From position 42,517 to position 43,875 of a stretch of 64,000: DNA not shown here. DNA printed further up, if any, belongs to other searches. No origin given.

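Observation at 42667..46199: Nonulosonic-acid module (NeuB synthase - TylF O-methyltransferase - NeuA cytidylyltransferase - 2-hydroxyacid dehydrogenase) lacking the usual upstream dehydratase and acetyltransferase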

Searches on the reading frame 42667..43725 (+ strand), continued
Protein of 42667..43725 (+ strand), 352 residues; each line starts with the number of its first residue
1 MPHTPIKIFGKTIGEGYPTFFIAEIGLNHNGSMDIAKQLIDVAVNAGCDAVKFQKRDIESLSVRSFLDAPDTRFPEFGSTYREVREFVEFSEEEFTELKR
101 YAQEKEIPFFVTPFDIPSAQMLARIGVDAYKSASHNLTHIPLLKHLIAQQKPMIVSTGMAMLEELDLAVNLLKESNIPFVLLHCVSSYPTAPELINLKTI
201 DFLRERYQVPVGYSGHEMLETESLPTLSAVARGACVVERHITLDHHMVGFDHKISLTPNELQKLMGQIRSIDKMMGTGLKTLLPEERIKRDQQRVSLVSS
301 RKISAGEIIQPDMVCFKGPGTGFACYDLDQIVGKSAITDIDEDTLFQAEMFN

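Call 71: search_protein_families(library=ncbifam, proteins=[L007:8891-9943:+, L009:6139-7200:+, L009:7212-7937:+, L010:12313-13458:+, L010:15138-15911:+, L010:15918-16958:+, L010:16952-17701:+], max_evalue=1e-10)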
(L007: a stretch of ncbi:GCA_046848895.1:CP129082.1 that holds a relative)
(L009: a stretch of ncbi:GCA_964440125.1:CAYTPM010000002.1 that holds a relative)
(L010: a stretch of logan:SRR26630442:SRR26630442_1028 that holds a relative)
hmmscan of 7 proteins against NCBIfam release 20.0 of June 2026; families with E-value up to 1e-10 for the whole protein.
L007:8891-9943:+ (350 aa): 17 families
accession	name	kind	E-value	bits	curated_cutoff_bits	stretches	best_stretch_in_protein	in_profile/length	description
TIGR01179.1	galE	equivalog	2.9e-41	141.4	262.3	1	2-199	1-178/332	UDP-glucose 4-epimerase GalE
TIGR01181.1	dTDP_gluc_dehyt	equivalog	5.6e-40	137.4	365.1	1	2-346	1-313/321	dTDP-glucose 4,6-dehydratase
TIGR04180.1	EDH_00030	hypoth_equivalog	4.4e-34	117.9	475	1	3-250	1-228/297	NAD-dependent 4,6-dehydratase LegB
NF011728.1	PRK15181.1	equivalog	4.3e-33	114.8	760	1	3-241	18-243/348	Vi polysaccharide biosynthesis UDP-N-acetylglucosaminuronic acid C-4 epimerase TviC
TIGR02197.1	heptose_epim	equivalog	2.3e-32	112.4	274.6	1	3-249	1-232/316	ADP-glyceromanno-heptose 6-epimerase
NF007956.0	PRK10675.1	subfamily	5.7e-32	111.2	394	1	1-200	1-183/338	UDP-glucose 4-epimerase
NF007490.0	PRK10084.1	subfamily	2.9e-25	89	649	1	1-345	1-335/361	dTDP-glucose 4,6-dehydratase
NF007582.0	PRK10217.1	equivalog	1.6e-23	83.4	698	1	2-345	3-332/355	dTDP-glucose 4,6-dehydratase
NF042422.1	oxyalk_red_OleD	equivalog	3.6e-19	69.3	580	1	75-306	48-261/329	2-alkyl-3-oxoalkanoate reductase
NF041015.1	UDPsulfquin_syn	equivalog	6.6e-18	64.8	575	1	1-139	1-141/384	UDP-sulfoquinovose synthase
NF043036.1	ErythonDh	equivalog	4.5e-17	62.2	325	1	1-216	1-198/321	D-erythronate dehydrogenase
TIGR02622.1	CDP_4_6_dhtase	equivalog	3.3e-16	59.4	278.45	1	2-185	6-172/352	CDP-glucose 4,6-dehydratase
NF042423.1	oxyalk_red_Shew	equivalog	2.6e-15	56.3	580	1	2-201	10-178/331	2-alkyl-3-oxoalkanoate reductase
NF047922.1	GDPFucSynFcl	equivalog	3.9e-14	52.8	500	1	73-344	35-301/308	GDP-L-fucose synthase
TIGR03466.1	HpnA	hypoth_equivalog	2.1e-13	49.9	367.65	0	46-173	20-147/327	hopanoid-associated sugar epimerase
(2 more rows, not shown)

L009:6139-7200:+ (353 aa): 14 families
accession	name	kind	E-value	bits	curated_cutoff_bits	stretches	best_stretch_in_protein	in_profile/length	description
TIGR01181.1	dTDP_gluc_dehyt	equivalog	4.2e-128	426.9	365.1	1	7-327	1-320/321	dTDP-glucose 4,6-dehydratase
NF007490.0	PRK10084.1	subfamily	5.1e-98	328.4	649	1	7-331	2-347/361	dTDP-glucose 4,6-dehydratase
NF007582.0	PRK10217.1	equivalog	3.9e-89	299.2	698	1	7-330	3-343/355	dTDP-glucose 4,6-dehydratase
TIGR04180.1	EDH_00030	hypoth_equivalog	1.2e-35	123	475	1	8-304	1-295/297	NAD-dependent 4,6-dehydratase LegB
TIGR01179.1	galE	equivalog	9.5e-35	120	262.3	1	7-321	1-328/332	UDP-glucose 4-epimerase GalE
TIGR02622.1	CDP_4_6_dhtase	equivalog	4e-27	95.3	278.45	1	6-329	5-341/352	CDP-glucose 4,6-dehydratase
NF011728.1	PRK15181.1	equivalog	1.5e-20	73.5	760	1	7-321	17-340/348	Vi polysaccharide biosynthesis UDP-N-acetylglucosaminuronic acid C-4 epimerase TviC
NF007956.0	PRK10675.1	subfamily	5e-20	71.9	394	1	7-321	2-332/338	UDP-glucose 4-epimerase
TIGR02197.1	heptose_epim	equivalog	9.7e-16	57.8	274.6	1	8-320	1-315/316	ADP-glyceromanno-heptose 6-epimerase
NF047922.1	GDPFucSynFcl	equivalog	5.1e-15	55.7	500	1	68-322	42-305/308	GDP-L-fucose synthase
TIGR01472.1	gmd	equivalog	1.3e-14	54.2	415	1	9-256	4-256/342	GDP-mannose 4,6-dehydratase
TIGR03589.1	PseB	equivalog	3.1e-12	46.1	407.75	1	7-134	6-128/324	UDP-N-acetylglucosamine 4,6-dehydratase (inverting)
TIGR01214.1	rmlD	equivalog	1.2e-11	44.3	224.05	1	7-178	1-142/285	dTDP-4-dehydrorhamnose reductase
TIGR03466.1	HpnA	hypoth_equivalog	1.4e-11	43.9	367.65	1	8-253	3-232/327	hopanoid-associated sugar epimerase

L009:7212-7937:+ (241 aa): 21 families
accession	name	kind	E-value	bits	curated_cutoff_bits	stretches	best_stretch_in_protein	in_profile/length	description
TIGR01207.1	rmlA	equivalog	4.4e-75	252.4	360.65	1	2-233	1-237/286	glucose-1-phosphate thymidylyltransferase RfbA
NF012024.0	PRK15480.1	equivalog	2.8e-66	223.6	588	1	2-234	5-242/292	glucose-1-phosphate thymidylyltransferase RfbA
TIGR01208.1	rmlA_long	equivalog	8.4e-60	202.5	320.25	1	2-231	1-233/353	glucose-1-phosphate thymidylyltransferase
TIGR03992.1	Arch_glmU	subfamily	2.5e-53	181.4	292.1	1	1-228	1-223/393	bifunctional sugar-1-phosphate nucleotidylyltransferase/acetyltransferase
NF041313.1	UDPGP_AglF_Halo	equivalog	3.1e-41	141.3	400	1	1-207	1-208/234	UTP--glucose-1-phosphate uridylyltransferase AglF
NF041173.1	Sug_nt_acttase_Thmprot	equivalog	1e-36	126.8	600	1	1-228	1-223/405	bifunctional sugar-1-phosphate nucleotidylyltransferase/acetyltransferase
TIGR01099.1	galU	equivalog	1.3e-35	123.3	326.8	2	73-227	94-260/261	UTP--glucose-1-phosphate uridylyltransferase GalU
NF052502.1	man1P_GTase_Rv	exception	2.4e-22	79.3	440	1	2-220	2-218/352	mannose-1-phosphate guanylyltransferase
NF045761.1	NAMPUrTaseMurU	equivalog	2.5e-20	73.3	250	1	1-223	1-218/226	N-acetylmuramate alpha-1-phosphate uridylyltransferase MurU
NF009928.0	PRK13389.1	equivalog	4.7e-19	68.7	548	0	2-55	10-63/302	UTP--glucose-1-phosphate uridylyltransferase GalU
NF007516.0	PRK10122.1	equivalog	2.8e-18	66.1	534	0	1-54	4-57/297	UTP--glucose-1-phosphate uridylyltransferase GalF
NF049965.1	GlMnHpPGnyltfHddC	equivalog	5.1e-16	59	300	1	1-180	1-174/221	D-glycero-D-manno-heptose 1-phosphate guanosyltransferase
TIGR01105.1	galF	equivalog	5.9e-15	55.2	659.2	0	2-54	5-57/297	GalU regulator GalF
TIGR01173.1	glmU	equivalog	5e-14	52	366.85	1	3-205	3-206/452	bifunctional UDP-N-acetylglucosamine diphosphorylase/glucosamine-1-phosphate N-acetyltransferase GlmU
TIGR02091.1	glgC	equivalog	8.1e-14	51.4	424.9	1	3-239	3-266/364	glucose-1-phosphate adenylyltransferase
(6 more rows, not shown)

L010:12313-13458:+ (381 aa): 10 families
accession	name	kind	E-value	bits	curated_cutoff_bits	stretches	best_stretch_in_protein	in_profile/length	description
NF047820.1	TalGalacDh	equivalog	5.6e-35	120.9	500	1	28-326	36-324/371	L-talarate/galactarate dehydratase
NF010624.0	PRK14017.1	equivalog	1.2e-30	106.9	311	1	32-322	17-306/382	galactonate dehydratase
NF040866.1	AraD_Arch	equivalog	1.4e-29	103.2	650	1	32-368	36-368/372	arabinonate dehydratase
NF040790.2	glucon_galact_dh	equivalog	5.6e-29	101.2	750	1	2-326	2-324/390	bifunctional D-gluconate/D-galactonate dehydratase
NF011968.0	PRK15440.1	equivalog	5.5e-23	81.5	393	1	13-305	40-321/395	L-rhamnonate dehydratase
TIGR02534.1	mucon_cyclo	subfamily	2.1e-20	73.1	334.95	1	28-296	27-290/368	muconate/chloromuconate family cycloisomerase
NF043051.1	ManoateDhtManD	equivalog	1.9e-18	66.5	550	1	212-371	224-385/403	D-mannonate dehydratase ManD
NF011654.0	PRK15072.1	subfamily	5.1e-17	61.8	430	0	209-369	222-384/404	D-galactonate dehydratase family protein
TIGR01928.1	menC_lowGC_arch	equivalog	3.4e-12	46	200.65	1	32-298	25-278/325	o-succinylbenzoate synthase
NF043002.1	HProlDhtase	equivalog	8e-11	41.4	500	1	31-307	34-299/366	cis-3-hydroxy-L-proline dehydratase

L010:15138-15911:+ (257 aa): 177 families (the best 25 are shown)
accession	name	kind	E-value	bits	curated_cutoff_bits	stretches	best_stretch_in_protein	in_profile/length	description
NF006212.0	PRK08339.1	equivalog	7.7e-50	169.9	339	1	3-257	9-262/263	short chain dehydrogenase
TIGR01830.1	3oxo_ACP_reduc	equivalog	6.9e-46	156.9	297.75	1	5-253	1-238/239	3-oxoacyl-[acyl-carrier-protein] reductase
NF005559.1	PRK07231.1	subfamily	2.4e-45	155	215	1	2-254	4-248/249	glucose 1-dehydrogenase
NF009093.0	PRK12429.1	subfamily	5.7e-42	143.8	258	1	2-253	5-256/259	3-hydroxybutyrate dehydrogenase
NF009466.0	PRK12826.1-2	subfamily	1.6e-41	142.4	222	1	1-254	2-245/248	3-oxoacyl-ACP reductase FabG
NF009050.0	PRK12384.1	equivalog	3.7e-41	141.4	307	1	1-253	1-256/259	sorbitol-6-phosphate dehydrogenase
NF004198.0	PRK05653.1-3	equivalog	2.2e-40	138.7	296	1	2-253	7-246/248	3-oxoacyl-ACP reductase FabG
TIGR01963.1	PHB_DH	subfamily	1.6e-39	135.7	307.05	1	3-253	2-252/255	3-hydroxybutyrate dehydrogenase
NF005468.0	PRK07062.1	equivalog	4.5e-39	134.6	266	1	2-255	8-263/265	SDR family oxidoreductase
NF004197.0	PRK05653.1-1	equivalog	1.2e-38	133.2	332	1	2-254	7-247/249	3-oxoacyl-ACP reductase FabG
NF009464.0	PRK12824.1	subfamily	1.3e-38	133.1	269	1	1-253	1-242/245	3-oxoacyl-ACP reductase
NF004791.0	PRK06138.1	equivalog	3.6e-37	128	312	1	2-254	5-250/252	SDR family oxidoreductase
NF004779.0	PRK06125.1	subfamily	5e-37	127.8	261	1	2-255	7-255/259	short-chain dehydrogenase/reductase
NF005095.0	PRK06523.1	subfamily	6.9e-37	127.4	231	1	2-254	10-258/261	oxidoreductase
NF006693.0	PRK09242.1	equivalog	3.2e-36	124.8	328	1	2-254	10-254/258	SDR family oxidoreductase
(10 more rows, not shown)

L010:15918-16958:+ (346 aa): 0 families

L010:16952-17701:+ (249 aa): 6 families
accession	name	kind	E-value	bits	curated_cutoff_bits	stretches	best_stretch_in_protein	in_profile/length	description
TIGR02303.1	HpaG-C-term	equivalog_domain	1.2e-47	162.4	276.4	1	37-249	23-243/245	4-hydroxyphenylacetate degradation bifunctional isomerase/decarboxylase, C-terminal subunit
NF011750.0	PRK15203.1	equivalog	5.1e-33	114.5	811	1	79-249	249-423/429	4-hydroxyphenylacetate degradation bifunctional isomerase/decarboxylase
NF053535.1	DhyDRhmHlse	equivalog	1.4e-25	90.2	500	1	47-248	60-278/284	2,4-didehydro-3-deoxy-L-rhamnonate hydrolase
NF009399.0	PRK12764.1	equivalog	5.1e-25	88.5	444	1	49-241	14-212/501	fumarylacetoacetate hydrolase family protein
TIGR02305.1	HpaG-N-term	equivalog_domain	6.8e-24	84.5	228.65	1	80-248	36-205/205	4-hydroxyphenylacetate degradation bifunctional isomerase/decarboxylase, N-terminal subunit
NF007967.0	PRK10691.1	equivalog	3.1e-22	79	201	1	75-248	39-218/219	fumarylacetoacetate hydrolase family protein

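Call 85: find_encoding_contigs(protein=P0028, flank=8000, max_places=1)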
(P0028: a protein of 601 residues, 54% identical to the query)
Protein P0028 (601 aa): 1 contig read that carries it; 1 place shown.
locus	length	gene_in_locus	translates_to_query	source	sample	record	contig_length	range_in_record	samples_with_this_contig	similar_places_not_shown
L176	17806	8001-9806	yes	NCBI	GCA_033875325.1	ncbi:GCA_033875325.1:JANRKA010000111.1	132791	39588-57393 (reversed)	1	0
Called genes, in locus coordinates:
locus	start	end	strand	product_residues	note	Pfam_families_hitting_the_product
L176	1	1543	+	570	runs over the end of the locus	PF02348:CTP_transf_3, PF12804:NTP_transf_3 (weak), PF03102:NeuB, PF08666:SAF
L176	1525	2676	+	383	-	PF02350:Epimerase_2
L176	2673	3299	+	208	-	PF17836:PglD_N, PF25084:LbH_EIF2B (weak), PF25087:GMPPB_C (weak), PF00132:Hexapep, PF14602:Hexapep_2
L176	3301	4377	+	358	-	PF00571:CBS (weak), PF00483:NTP_transferase, PF12804:NTP_transf_3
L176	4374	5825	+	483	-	-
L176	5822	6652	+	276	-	PF05721:PhyH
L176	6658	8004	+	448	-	PF00535:Glycos_transf_2, PF12804:NTP_transf_3 (faint), PF13641:Glyco_tranf_2_3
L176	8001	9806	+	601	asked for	PF03102:NeuB, PF08666:SAF, PF02348:CTP_transf_3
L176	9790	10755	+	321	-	PF00389:2-Hacid_dh, PF02826:2-Hacid_dh_C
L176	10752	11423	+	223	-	PF05711:TylF, PF13578:Methyltransf_24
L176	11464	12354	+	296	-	PF13489:Methyltransf_23, PF07021:MetW (weak), PF13649:Methyltransf_25, PF13847:Methyltransf_31, PF08241:Methyltransf_11, PF08242:Methyltransf_12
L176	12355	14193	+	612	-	PF27859:LIC12162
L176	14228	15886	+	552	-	PF00664:ABC_membrane, PF00005:ABC_tran, PF13191:AAA_16 (weak), PF13304:AAA_21 (faint)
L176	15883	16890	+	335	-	PF00535:Glycos_transf_2, PF13641:Glyco_tranf_2_3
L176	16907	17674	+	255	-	PF00483:NTP_transferase, PF12804:NTP_transf_3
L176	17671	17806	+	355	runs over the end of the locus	PF04321:RmlD_sub_bind, PF01073:3Beta_HSD (weak), PF01370:Epimerase, PF02719:Polysacc_synt_2, PF16363:GDP_Man_Dehyd, PF07993:NAD_binding_4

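Call 86: find_encoding_contigs(protein=P0030, flank=8000, max_places=1)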
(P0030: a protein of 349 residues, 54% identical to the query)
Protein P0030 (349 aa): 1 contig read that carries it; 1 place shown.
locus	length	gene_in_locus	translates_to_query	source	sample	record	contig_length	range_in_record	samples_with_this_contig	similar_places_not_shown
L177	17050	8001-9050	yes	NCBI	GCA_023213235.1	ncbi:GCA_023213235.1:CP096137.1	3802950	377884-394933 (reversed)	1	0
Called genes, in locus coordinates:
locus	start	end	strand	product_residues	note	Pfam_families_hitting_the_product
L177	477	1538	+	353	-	PF03102:NeuB, PF08666:SAF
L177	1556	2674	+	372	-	PF02350:Epimerase_2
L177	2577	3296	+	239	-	PF14602:Hexapep_2 (faint), PF25084:LbH_EIF2B (weak), PF25087:GMPPB_C (faint), PF00132:Hexapep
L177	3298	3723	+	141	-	PF00571:CBS (weak)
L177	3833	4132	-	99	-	-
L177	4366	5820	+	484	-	-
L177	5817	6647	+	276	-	PF05721:PhyH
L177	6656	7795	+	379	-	PF00535:Glycos_transf_2, PF13641:Glyco_tranf_2_3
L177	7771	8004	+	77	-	-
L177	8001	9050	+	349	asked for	PF03102:NeuB, PF08666:SAF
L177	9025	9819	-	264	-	PF27859:LIC12162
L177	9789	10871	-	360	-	-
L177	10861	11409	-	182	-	-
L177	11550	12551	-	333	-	PF00389:2-Hacid_dh (weak), PF02826:2-Hacid_dh_C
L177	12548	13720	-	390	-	PF02746:MR_MLE_N, PF13378:MR_MLE_C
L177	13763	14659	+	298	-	PF13469:Sulfotransfer_3 (faint)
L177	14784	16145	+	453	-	PF02310:B12-binding, PF04055:Radical_SAM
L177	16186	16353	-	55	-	-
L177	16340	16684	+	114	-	-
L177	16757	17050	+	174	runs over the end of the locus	PF01583:APS_kinase, PF13671:AAA_33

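Call 87: search_solved_structures(query=L007:11699-12379:+, max_evalue=1)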
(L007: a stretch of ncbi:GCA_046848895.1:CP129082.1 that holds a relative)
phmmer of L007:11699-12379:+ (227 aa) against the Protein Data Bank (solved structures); distinct sequences matched with E-value up to 1: 1.
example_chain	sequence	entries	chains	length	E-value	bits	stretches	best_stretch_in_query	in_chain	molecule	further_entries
4udu_C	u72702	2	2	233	0.62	13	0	131-190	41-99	ENTEROTOXIN TYPE E | STAPHYLOCOCCAL ENTEROTOXIN E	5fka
